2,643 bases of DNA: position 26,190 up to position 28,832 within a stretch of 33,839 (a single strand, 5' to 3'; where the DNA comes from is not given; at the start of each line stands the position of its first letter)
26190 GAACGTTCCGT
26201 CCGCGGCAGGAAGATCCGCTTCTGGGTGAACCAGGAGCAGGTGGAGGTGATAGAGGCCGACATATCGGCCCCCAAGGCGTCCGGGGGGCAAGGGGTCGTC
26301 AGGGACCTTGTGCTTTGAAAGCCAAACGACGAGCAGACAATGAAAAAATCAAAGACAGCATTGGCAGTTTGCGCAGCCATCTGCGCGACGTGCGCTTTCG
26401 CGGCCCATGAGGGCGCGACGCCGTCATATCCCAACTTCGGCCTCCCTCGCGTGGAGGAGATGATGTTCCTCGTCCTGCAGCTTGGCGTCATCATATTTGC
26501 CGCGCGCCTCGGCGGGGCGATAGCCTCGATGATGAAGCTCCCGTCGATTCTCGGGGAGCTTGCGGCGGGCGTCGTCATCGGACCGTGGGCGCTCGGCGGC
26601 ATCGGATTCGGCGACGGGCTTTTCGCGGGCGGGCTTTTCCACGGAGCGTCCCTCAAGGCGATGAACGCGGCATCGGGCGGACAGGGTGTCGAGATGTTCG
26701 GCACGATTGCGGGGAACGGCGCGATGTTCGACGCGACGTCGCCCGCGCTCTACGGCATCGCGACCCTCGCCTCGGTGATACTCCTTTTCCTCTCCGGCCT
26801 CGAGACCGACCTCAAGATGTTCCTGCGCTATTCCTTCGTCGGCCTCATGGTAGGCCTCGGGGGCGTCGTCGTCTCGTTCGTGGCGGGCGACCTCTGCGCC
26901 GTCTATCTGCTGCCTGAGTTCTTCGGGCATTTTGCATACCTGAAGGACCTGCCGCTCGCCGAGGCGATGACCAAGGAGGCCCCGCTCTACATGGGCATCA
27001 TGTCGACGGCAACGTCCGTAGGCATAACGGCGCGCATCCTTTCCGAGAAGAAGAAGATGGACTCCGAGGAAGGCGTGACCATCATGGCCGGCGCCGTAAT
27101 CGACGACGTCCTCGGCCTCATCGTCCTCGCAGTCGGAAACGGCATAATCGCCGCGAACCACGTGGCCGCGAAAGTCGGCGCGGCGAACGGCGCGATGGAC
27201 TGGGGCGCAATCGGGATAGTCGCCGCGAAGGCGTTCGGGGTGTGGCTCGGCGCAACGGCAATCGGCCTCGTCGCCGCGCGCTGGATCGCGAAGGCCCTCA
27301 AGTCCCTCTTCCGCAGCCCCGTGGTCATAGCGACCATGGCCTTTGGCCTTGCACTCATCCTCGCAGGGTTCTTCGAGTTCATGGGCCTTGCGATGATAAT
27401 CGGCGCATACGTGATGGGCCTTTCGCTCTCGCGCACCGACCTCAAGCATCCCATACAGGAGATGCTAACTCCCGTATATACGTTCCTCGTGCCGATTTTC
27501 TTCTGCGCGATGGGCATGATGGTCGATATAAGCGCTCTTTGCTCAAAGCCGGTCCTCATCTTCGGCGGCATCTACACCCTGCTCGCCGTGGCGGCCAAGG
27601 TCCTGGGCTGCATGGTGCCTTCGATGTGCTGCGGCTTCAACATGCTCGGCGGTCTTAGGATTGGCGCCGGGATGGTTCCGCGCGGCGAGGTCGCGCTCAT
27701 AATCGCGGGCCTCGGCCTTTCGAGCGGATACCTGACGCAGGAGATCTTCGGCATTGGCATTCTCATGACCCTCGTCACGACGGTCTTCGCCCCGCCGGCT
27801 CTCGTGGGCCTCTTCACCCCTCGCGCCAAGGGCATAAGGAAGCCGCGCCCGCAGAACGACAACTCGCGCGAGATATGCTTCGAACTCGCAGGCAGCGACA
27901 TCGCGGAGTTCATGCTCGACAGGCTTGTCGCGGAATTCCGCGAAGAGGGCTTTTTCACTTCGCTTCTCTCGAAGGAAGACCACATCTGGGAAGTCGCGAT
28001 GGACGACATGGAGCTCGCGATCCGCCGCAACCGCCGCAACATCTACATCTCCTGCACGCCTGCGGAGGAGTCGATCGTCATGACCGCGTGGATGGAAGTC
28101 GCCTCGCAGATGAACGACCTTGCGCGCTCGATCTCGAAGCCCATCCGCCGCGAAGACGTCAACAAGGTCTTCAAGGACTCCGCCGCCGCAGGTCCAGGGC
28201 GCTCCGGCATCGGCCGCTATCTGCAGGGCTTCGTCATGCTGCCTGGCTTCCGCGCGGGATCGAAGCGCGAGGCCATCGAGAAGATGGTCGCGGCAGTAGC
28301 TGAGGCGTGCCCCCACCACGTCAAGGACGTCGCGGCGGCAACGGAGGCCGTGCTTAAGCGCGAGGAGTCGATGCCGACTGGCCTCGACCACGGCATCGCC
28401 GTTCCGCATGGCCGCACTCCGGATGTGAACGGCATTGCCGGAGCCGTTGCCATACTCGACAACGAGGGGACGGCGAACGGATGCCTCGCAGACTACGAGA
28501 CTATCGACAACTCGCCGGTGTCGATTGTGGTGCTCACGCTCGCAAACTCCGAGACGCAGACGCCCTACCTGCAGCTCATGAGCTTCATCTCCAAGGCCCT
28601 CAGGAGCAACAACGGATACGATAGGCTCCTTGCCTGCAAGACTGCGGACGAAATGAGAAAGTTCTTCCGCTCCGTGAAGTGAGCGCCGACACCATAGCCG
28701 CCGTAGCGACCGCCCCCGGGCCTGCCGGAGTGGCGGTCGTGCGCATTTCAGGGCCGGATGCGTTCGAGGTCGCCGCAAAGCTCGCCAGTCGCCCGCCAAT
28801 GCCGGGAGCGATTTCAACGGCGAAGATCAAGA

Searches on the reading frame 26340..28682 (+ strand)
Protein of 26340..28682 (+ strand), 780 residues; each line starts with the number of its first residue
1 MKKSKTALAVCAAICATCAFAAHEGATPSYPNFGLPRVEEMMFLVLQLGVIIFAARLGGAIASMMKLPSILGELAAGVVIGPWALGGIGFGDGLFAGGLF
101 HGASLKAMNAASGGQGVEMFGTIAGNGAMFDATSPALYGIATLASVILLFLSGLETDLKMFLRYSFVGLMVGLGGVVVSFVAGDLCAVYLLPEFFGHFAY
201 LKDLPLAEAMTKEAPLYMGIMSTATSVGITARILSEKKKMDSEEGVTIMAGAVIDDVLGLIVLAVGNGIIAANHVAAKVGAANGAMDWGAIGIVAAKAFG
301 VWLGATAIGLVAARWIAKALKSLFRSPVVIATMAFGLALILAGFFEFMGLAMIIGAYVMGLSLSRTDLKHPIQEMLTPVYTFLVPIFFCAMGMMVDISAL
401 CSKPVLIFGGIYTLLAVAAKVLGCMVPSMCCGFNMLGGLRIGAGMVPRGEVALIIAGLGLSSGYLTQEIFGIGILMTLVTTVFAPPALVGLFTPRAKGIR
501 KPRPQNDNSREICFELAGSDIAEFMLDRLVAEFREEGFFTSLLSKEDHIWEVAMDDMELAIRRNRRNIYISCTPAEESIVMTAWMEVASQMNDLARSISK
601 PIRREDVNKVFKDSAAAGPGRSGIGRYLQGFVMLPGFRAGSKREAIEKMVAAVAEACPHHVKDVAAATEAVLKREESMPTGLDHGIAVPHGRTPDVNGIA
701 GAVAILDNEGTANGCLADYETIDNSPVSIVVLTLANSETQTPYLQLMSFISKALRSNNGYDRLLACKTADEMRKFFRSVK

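Call 46: search_protein_families(library=pfam, proteins=[window:26340-28682:+], max_evalue=0.001)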
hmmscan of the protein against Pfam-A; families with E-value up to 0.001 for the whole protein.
window:26340-28682:+ (780 aa): 2 families
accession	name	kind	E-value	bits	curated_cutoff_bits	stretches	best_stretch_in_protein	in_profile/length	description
PF00999.27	Na_H_Exchanger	-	3.6e-43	148.3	26.2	1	53-488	2-369/375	Sodium/hydrogen exchanger, transmembrane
PF00359.27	PTS_EIIA_2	-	2.3e-19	70.2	27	1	639-777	14-142/144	Phosphoenolpyruvate-dependent sugar phosphotransferase system, EIIA 2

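Call 61: list_cluster_members(proteins=[window:26340-28682:+, window:30012-32057:+, window:1584-3065:-, P0001, P0074])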
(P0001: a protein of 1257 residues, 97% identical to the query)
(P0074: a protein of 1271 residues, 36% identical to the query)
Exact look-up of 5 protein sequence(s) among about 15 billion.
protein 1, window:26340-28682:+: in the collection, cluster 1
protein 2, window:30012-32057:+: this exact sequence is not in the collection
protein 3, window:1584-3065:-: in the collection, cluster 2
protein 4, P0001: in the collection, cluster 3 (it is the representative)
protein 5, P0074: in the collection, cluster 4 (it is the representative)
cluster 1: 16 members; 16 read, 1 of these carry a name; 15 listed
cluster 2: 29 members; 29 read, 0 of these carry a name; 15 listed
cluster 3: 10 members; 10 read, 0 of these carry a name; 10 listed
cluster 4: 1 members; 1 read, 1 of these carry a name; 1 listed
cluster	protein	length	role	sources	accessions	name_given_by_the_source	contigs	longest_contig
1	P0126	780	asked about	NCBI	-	-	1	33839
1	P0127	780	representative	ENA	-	-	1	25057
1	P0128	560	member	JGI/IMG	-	Kef-type K+ transport system membrane component KefB/mannitol/fructose-specific ...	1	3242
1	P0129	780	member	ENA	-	-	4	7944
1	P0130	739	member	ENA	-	-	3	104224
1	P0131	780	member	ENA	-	-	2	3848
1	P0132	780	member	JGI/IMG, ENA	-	-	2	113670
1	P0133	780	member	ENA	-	-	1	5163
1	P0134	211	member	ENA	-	-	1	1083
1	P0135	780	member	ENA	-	-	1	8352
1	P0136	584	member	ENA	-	-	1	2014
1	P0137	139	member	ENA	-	-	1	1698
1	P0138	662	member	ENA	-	-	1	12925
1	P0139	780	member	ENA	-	-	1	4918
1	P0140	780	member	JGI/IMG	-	-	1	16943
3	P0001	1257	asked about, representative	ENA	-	-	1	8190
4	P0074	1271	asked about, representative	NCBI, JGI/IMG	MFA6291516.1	MAG: ATP-binding cassette domain-containing protein [Victivallales bacterium] | excinuclease ABC subunit A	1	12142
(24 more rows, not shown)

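Call 63: find_encoding_contigs(protein=P0132, flank=10000, max_places=2)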
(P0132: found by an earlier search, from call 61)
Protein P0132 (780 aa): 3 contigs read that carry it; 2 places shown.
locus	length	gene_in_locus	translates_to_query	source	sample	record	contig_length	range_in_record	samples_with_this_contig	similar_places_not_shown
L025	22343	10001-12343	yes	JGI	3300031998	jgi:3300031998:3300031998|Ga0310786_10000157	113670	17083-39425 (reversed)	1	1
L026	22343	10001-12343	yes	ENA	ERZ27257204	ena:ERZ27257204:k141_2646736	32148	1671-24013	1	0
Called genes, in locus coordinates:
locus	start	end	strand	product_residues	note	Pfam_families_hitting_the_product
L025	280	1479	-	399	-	PF08245:Mur_ligase_M, PF02875:Mur_ligase_C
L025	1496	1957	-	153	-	PF14819:QueF_N (weak), PF14489:QueF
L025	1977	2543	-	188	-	PF03602:Cons_hypoth95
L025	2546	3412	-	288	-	PF01476:LysM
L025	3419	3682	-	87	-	PF02699:YajC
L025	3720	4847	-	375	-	PF01702:TGT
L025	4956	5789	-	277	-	PF08843:AbiEii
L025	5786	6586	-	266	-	PF09407:AbiEi_1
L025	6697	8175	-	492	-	PF00089:Trypsin, PF13365:Trypsin_2, PF17815:PDZ_3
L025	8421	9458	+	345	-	PF01636:APH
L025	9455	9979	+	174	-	PF03968:LptD_N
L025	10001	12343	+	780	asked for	PF00999:Na_H_Exchanger, PF00359:PTS_EIIA_2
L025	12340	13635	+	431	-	PF10396:TrmE_N, PF12631:MnmE_helical, PF03193:RsgA_GTPase (faint), PF02421:FeoB_N, PF01926:MMR_HSR1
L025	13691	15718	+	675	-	PF00111:Fer2, PF13510:Fer2_4, PF12838:Fer4_7 (faint), PF14691:Fer4_20, PF01266:DAO (weak), PF03486:HI0933_like (weak), PF07992:Pyr_redox_2, PF13450:NAD_binding_8, +5 more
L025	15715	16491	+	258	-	PF01040:UbiA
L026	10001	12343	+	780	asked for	PF00999:Na_H_Exchanger, PF00359:PTS_EIIA_2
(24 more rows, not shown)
